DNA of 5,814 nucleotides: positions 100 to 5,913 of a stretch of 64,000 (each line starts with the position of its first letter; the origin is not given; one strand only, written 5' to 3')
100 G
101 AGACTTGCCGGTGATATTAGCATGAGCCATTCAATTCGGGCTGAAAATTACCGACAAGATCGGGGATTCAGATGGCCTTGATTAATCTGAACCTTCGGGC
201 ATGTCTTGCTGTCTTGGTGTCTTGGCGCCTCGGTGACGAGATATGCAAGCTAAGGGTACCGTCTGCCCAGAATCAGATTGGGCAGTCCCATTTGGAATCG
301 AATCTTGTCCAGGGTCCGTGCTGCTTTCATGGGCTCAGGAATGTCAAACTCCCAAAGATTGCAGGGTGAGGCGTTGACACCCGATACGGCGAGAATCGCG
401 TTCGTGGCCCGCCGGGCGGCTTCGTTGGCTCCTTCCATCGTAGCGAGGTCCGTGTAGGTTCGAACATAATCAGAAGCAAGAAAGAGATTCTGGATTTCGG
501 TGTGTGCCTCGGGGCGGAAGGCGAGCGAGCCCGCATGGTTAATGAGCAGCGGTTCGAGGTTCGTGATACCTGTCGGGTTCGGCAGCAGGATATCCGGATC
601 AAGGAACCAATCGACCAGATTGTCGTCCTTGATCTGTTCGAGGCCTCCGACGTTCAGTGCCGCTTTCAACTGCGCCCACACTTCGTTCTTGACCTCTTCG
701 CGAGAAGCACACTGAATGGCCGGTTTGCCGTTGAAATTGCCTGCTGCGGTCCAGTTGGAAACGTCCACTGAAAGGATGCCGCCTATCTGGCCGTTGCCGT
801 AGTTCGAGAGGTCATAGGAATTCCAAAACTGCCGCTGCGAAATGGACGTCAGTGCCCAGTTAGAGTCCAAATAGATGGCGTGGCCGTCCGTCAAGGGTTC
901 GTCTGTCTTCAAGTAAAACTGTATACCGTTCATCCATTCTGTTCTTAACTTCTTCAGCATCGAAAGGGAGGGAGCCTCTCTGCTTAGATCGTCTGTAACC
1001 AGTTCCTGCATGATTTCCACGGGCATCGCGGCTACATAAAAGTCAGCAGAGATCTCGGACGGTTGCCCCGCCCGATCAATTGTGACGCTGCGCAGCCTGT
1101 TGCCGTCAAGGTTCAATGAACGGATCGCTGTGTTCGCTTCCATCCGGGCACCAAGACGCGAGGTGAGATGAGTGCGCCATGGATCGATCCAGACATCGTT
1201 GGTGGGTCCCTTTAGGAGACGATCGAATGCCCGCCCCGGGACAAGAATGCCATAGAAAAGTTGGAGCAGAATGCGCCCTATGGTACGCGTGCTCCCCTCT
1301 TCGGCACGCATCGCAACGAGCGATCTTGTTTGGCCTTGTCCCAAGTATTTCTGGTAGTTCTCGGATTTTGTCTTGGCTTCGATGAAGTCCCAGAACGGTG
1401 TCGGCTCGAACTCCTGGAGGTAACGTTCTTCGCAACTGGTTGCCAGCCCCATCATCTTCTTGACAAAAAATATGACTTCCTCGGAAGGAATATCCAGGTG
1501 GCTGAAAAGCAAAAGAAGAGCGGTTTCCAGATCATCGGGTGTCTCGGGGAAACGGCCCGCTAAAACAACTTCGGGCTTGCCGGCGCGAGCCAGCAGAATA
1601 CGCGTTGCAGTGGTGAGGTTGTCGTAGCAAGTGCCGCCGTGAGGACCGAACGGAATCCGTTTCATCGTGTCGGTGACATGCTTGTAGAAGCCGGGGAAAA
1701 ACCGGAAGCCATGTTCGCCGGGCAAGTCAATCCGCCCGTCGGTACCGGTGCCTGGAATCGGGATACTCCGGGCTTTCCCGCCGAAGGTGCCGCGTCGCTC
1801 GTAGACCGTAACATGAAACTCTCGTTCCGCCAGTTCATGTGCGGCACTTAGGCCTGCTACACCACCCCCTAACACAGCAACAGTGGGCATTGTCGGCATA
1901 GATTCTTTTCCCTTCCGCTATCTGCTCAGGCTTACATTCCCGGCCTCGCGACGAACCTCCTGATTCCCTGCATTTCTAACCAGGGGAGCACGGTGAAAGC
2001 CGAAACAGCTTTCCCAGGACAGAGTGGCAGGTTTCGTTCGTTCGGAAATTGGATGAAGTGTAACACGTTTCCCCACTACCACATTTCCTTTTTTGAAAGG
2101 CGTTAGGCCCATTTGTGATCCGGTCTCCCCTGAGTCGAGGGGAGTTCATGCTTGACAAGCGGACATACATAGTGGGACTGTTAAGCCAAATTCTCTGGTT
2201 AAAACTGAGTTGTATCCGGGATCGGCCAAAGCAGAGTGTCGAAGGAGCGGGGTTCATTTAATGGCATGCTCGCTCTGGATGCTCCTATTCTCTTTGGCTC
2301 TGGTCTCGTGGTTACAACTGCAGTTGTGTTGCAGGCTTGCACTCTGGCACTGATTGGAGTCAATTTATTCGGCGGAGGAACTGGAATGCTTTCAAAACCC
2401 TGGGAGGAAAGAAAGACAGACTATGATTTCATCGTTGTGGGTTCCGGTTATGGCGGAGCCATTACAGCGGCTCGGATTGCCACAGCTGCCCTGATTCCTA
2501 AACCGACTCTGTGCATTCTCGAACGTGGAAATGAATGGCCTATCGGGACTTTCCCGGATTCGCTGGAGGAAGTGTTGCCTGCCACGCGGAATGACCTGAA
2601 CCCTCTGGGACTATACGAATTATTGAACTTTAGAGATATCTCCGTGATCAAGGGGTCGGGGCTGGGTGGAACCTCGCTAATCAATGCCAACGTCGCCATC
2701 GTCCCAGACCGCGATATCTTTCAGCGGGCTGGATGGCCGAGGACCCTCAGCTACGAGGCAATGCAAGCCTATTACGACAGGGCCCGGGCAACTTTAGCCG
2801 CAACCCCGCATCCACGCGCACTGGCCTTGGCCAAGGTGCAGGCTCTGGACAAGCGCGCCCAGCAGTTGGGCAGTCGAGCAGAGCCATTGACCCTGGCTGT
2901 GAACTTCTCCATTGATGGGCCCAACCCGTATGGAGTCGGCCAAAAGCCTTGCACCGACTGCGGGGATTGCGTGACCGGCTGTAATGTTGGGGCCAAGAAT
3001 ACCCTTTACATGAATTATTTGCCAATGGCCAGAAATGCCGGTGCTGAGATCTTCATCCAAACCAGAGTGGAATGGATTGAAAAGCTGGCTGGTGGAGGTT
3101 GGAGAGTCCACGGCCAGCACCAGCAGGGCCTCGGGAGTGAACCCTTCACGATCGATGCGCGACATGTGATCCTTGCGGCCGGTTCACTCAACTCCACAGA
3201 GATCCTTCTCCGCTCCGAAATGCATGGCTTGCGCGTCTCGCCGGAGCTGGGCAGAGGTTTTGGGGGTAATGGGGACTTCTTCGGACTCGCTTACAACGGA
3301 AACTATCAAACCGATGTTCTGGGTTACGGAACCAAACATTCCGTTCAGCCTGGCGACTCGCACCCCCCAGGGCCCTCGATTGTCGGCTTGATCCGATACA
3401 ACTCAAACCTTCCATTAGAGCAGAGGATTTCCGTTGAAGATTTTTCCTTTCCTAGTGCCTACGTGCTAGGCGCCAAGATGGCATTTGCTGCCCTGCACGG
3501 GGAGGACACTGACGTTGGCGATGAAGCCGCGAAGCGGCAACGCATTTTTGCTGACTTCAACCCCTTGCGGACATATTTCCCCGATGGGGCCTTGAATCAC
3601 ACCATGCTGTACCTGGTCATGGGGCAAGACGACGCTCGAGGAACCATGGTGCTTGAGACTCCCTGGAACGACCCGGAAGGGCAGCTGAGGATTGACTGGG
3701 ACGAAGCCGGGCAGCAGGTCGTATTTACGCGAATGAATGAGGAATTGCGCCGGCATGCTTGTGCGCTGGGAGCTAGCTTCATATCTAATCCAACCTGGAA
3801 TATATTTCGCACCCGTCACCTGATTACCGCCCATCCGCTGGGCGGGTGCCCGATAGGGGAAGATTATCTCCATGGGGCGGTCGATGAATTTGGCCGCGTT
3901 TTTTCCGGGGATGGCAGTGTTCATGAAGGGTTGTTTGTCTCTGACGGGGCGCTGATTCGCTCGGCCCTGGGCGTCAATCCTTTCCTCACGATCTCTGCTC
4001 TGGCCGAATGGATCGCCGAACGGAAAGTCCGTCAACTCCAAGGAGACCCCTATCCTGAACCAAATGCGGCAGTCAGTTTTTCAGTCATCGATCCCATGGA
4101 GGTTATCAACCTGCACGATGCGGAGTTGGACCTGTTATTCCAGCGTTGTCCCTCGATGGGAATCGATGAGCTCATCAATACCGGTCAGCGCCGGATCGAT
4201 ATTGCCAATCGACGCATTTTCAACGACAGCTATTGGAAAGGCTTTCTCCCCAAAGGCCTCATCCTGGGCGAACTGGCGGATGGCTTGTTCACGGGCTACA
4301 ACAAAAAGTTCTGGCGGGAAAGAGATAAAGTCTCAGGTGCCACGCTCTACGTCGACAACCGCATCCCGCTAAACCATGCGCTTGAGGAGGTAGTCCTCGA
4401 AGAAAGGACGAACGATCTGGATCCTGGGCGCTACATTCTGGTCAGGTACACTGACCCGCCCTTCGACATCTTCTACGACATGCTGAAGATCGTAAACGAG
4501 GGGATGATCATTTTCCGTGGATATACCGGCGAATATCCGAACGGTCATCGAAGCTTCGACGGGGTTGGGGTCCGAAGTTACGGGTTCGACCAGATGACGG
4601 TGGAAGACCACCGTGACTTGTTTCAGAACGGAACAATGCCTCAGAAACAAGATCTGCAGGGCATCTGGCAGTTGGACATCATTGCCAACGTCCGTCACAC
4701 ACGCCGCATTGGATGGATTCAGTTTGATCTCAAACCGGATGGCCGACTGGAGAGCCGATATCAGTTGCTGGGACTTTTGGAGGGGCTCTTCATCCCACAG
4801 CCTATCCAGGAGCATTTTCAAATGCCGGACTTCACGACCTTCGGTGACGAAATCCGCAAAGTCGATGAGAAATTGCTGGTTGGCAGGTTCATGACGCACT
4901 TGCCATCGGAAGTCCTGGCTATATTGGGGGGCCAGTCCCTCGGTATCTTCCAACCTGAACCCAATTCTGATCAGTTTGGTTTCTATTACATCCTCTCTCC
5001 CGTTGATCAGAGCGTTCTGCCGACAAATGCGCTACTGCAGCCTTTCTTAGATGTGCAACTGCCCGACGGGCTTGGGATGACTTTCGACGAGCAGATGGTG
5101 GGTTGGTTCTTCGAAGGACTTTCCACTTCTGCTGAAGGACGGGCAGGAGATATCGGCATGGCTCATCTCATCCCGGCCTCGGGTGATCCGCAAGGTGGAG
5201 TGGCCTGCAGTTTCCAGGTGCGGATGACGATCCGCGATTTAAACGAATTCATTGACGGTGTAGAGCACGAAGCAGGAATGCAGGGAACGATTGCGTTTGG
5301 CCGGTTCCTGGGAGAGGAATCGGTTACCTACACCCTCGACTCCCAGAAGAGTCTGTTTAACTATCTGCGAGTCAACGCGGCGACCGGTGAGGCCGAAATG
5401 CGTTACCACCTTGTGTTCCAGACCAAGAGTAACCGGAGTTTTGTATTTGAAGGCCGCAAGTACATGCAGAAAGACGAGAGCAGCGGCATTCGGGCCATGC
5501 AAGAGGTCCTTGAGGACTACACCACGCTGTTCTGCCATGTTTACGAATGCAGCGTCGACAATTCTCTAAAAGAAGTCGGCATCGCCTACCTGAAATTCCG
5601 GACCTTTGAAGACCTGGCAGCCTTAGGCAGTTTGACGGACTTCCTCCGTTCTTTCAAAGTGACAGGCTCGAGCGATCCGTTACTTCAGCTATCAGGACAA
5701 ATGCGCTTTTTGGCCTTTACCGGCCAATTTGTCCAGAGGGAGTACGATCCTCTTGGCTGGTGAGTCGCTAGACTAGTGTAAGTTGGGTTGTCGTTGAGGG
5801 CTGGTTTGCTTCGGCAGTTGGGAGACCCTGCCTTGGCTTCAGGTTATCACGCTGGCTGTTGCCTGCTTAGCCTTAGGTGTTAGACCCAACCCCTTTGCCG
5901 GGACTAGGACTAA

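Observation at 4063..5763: Cholesterol-oxidase-like GMC flavoprotein carrying a ~565-aa C-terminal extension with no recognisable motifs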

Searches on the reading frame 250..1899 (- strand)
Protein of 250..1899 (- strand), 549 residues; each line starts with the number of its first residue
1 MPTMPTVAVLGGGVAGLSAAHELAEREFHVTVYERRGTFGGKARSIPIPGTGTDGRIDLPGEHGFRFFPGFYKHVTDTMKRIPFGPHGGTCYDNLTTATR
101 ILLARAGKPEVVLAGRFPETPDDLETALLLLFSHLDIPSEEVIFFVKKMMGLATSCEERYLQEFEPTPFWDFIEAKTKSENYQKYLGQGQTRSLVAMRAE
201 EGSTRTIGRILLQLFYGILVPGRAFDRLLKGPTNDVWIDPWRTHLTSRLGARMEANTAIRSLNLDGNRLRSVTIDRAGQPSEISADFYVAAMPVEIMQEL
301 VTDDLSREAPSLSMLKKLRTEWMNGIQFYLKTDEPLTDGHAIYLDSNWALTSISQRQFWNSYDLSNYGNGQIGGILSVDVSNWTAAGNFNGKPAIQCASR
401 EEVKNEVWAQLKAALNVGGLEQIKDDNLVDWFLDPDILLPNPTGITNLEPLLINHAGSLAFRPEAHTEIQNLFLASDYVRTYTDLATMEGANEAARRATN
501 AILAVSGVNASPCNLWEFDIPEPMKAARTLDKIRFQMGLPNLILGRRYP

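Call 3: search_protein_families(library=pfam, proteins=[window:250-1899:-], max_evalue=0.1)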
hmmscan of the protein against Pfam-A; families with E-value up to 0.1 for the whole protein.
window:250-1899:- (549 aa): 13 families
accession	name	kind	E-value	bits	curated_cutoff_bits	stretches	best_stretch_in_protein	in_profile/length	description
PF01593.30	Amino_oxidase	-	4.3e-25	89.3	19.8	1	14-503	1-443/443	Flavin containing amine oxidoreductase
PF13450.12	NAD_binding_8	-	4.6e-13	49.7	21.9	1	9-81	1-67/68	NAD(P)-binding Rossmann-like domain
PF01266.30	DAO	-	7.2e-08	32.8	27.9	1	7-40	2-35/353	FAD dependent oxidoreductase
PF07992.20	Pyr_redox_2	-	8.4e-06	25.8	26.1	1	6-39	2-35/291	Pyridine nucleotide-disulphide oxidoreductase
PF00890.30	FAD_binding_2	-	2.7e-05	24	20.4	1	7-42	2-37/414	FAD binding domain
PF01494.25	FAD_binding_3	-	3.6e-05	23.6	22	1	6-44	3-41/349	FAD binding domain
PF03486.20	HI0933_like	-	0.00019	21.4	50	1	6-43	2-39/244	HI0933-like protein Rossmann domain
PF12831.13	FAD_oxidored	-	0.00023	21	27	1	7-43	2-38/416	FAD dependent oxidoreductase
PF01946.23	Thi4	-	0.00026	20.8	26.2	1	7-42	20-56/235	Thi4 family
PF00070.33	Pyr_redox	-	0.0036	18.2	22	1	7-40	2-35/82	Pyridine nucleotide-disulphide oxidoreductase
PF01262.27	AlaDh_PNT_C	-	0.014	15.3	23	1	6-36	30-60/214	Alanine dehydrogenase/PNT, C-terminal domain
PF01134.28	GIDA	-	0.037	13.5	22.1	1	7-33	2-28/391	Glucose inhibited division protein A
PF02737.24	3HCDH_N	-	0.054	13.8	22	0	6-38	1-33/180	3-hydroxyacyl-CoA dehydrogenase, NAD binding domain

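Call 4: search_protein_families(library=ncbifam, proteins=[window:250-1899:-], max_evalue=0.1)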
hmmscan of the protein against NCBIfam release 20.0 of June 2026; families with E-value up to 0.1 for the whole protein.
window:250-1899:- (549 aa): 68 families (the best 25 are shown)
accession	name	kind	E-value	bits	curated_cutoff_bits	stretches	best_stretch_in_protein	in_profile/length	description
TIGR03467.1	HpnE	equivalog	7.2e-24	84.9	283.05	3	7-52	1-46/430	hydroxysqualene dehydroxylase HpnE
TIGR02732.1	zeta_caro_desat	equivalog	2e-15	56.7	622.15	3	7-46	2-41/474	9,9'-di-cis-zeta-carotene desaturase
TIGR02731.1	phytoene_desat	equivalog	2.1e-13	49.8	569.4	2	7-318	2-297/453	15-cis-phytoene desaturase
NF005560.0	PRK07233.1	equivalog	2.4e-12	46.4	252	1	6-46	2-42/435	hypothetical protein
NF005548.0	PRK07208.1-4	equivalog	2.9e-08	32.7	389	1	4-51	3-50/488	hypothetical protein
NF045637.1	carotdesatCrtDProt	equivalog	6.2e-08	31.6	580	1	7-52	1-46/485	1-hydroxycarotenoid 3,4-desaturase CrtD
NF058655.1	CrtID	equivalog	5.2e-07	28.9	640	1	7-46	1-40/478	bifunctional phytoene desaturase/3,4-desaturase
TIGR03197.1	MnmC_Cterm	equivalog_domain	5.5e-07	29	174.2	1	6-43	1-38/400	FAD-dependent 5-carboxymethylaminomethyl-2-thiouridine(34) oxidoreductase MnmC1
NF005546.0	PRK07208.1-2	equivalog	1.4e-06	27.2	418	1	6-68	6-62/527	hypothetical protein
NF005547.0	PRK07208.1-3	equivalog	2.5e-06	26.5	380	1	7-67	7-60/465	hypothetical protein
NF009410.0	PRK12771.1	subfamily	2.7e-06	26.2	516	1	5-42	139-176/566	NAD(P)-binding protein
NF040770.1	hetero_SS_HdrA2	exception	5.3e-06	24.8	1100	1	5-43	140-178/777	CoB-CoM heterodisulfide reductase HdrA2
NF045663.1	diclust_near_Sec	equivalog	5.4e-06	24.8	530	1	6-47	108-149/759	pyridine nucleotide-disulfide oxidoreductase/dicluster-binding protein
TIGR02352.1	thiamin_ThiO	equivalog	7.7e-06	25.2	250.8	1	7-43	1-36/351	glycine oxidase ThiO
NF045599.1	bili_reduct_long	exception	8.8e-06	24.2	750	1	6-43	383-420/641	bilirubin reductase, long form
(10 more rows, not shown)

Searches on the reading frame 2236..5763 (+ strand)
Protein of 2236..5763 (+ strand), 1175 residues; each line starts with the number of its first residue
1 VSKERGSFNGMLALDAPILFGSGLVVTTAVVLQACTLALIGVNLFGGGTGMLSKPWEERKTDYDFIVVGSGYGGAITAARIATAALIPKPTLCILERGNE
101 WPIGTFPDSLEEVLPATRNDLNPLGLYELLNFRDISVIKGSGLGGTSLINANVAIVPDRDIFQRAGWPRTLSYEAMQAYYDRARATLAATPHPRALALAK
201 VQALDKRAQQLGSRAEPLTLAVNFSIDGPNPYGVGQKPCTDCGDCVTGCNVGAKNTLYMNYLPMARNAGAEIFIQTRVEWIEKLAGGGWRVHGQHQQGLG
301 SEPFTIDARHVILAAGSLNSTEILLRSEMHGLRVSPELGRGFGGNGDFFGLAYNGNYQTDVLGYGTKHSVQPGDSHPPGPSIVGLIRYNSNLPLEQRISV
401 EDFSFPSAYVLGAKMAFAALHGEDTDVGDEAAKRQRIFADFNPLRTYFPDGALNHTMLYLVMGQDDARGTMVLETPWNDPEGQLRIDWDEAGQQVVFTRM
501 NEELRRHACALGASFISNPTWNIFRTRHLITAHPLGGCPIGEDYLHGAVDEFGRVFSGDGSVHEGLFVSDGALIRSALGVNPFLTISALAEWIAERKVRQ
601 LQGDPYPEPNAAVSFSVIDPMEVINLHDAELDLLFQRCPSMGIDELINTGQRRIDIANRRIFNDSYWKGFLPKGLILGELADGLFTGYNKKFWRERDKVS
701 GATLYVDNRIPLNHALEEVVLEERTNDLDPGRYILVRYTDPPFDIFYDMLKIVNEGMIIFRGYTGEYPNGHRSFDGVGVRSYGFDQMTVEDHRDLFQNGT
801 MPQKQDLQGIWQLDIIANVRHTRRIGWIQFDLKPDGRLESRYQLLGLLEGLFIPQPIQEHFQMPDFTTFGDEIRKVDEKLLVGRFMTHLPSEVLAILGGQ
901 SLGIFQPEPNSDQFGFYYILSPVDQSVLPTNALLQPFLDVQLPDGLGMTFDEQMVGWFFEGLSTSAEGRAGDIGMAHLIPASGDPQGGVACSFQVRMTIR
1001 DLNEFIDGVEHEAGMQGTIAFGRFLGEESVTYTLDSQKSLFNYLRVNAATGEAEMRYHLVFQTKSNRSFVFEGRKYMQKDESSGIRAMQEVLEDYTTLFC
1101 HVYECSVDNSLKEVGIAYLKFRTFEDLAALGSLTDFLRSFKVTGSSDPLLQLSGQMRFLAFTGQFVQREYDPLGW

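Call 3: search_protein_families(library=pfam, proteins=[window:2236-5763:+], max_evalue=0.1)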
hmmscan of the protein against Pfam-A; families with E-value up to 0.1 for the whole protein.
window:2236-5763:+ (1175 aa): 5 families
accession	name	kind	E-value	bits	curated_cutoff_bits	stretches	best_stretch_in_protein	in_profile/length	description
PF00732.25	GMC_oxred_N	-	2.3e-16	60.7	23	1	65-329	3-202/218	GMC oxidoreductase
PF05199.19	GMC_oxred_C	-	2.1e-09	38.5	24.6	1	469-590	5-139/139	GMC oxidoreductase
PF01266.30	DAO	-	1.5e-05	25.1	27.9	1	264-323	158-209/353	FAD dependent oxidoreductase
PF13187.11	Fer4_9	-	0.04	14.4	27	1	237-252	35-50/52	4Fe-4S dicluster domain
PF12838.12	Fer4_7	-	0.064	14.2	27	0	234-253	33-52/52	4Fe-4S dicluster domain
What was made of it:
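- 2386..4062 (+): GMC oxidoreductase domain, cholesterol-oxidase-like: FAD-binding GSGYGG near the N-terminus, catalytic His483 in AHPLGGC and Asn531 in GVNPF (1125-aa numbering). Pfam PF00732 at 60.7 bits and PF05199 at 38.5 bits, both above their cut-offs (call 3).
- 2950..2982 (+): Conserved Cys motif C-x2-C-x2-C-x3-C (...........) inside the GMC domain; a possible Fe-S site. Weak Fer4_9/Fer4_7 hits (call 3).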

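Call 4: search_protein_families(library=ncbifam, proteins=[window:2236-5763:+], max_evalue=0.1)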
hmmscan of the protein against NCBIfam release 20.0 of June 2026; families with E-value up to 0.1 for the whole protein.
window:2236-5763:+ (1175 aa): 11 families
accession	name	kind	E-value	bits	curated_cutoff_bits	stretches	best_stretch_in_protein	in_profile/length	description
NF058674.1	CholsOxChoxAB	equivalog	1.1e-49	169.3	850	2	60-346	3-306/535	cholesterol oxidase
TIGR04542.1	GMC_mycofac_2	equivalog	5.9e-11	42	400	1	64-332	1-240/425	mycofactocin system GMC family oxidoreductase MftG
NF002550.0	PRK02106.1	subfamily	2.2e-06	26.5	605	1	60-155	3-100/563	choline dehydrogenase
TIGR03970.1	mycofact_MftG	equivalog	0.0015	17.6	387.45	0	64-328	2-264/487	mycofactocin dehydrogenase MftG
TIGR01810.1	betA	equivalog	0.0068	15.1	732.1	0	64-183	1-125/532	choline dehydrogenase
NF038171.1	maturase_LodB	equivalog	0.011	14.8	400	1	265-317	110-159/361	lysine-epsilon-oxidase maturase LodB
NF006130.0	PRK08274.1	equivalog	0.014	14.2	369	0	255-335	132-208/467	FAD-dependent tricarballylate dehydrogenase TcuA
TIGR02032.1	GG-red-SF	subfamily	0.025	14.3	158.8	0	63-85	1-23/297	geranylgeranyl reductase family protein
NF058577.1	FdxA_fam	equivalog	0.037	14.2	65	1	227-253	26-52/52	4Fe-4S ferredoxin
NF038210.1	GMC_mycofac_3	equivalog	0.068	12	300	0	269-330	156-216/418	mycofactocin system GMC family oxidoreductase MftG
NF053717.1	VnlPnlRedVprA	equivalog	0.098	11.5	600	0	59-98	3-38/481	vinyl phenol reductase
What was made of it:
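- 2386..4062 (+): NCBIfam cholesterol oxidase at 169 bits, against a cut-off of 850 (call 4).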

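Call 20: find_encoding_contigs(protein=window:2236-5760:+, flank=10000, max_places=3)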
Protein window:2236-5760:+ (1175 aa): no gene with exactly this product is on record in the collection.

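Call 21: find_encoding_contigs(protein=window:2386-5760:+, flank=10000, max_places=3)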
Protein window:2386-5760:+ (1125 aa): no gene with exactly this product is on record in the collection.
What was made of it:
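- Tried and rejected: The exact window protein is not on record in the assembly index (calls 20, 21).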

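Call 78: search_protein_families(library=padloc, proteins=[window:2386-5760:+], max_evalue=0.01)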
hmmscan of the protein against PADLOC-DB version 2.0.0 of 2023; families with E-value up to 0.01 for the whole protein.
window:2386-5760:+ (1125 aa): 0 families
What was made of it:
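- Tried and rejected: The defence-system library returned no hits (call 78).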
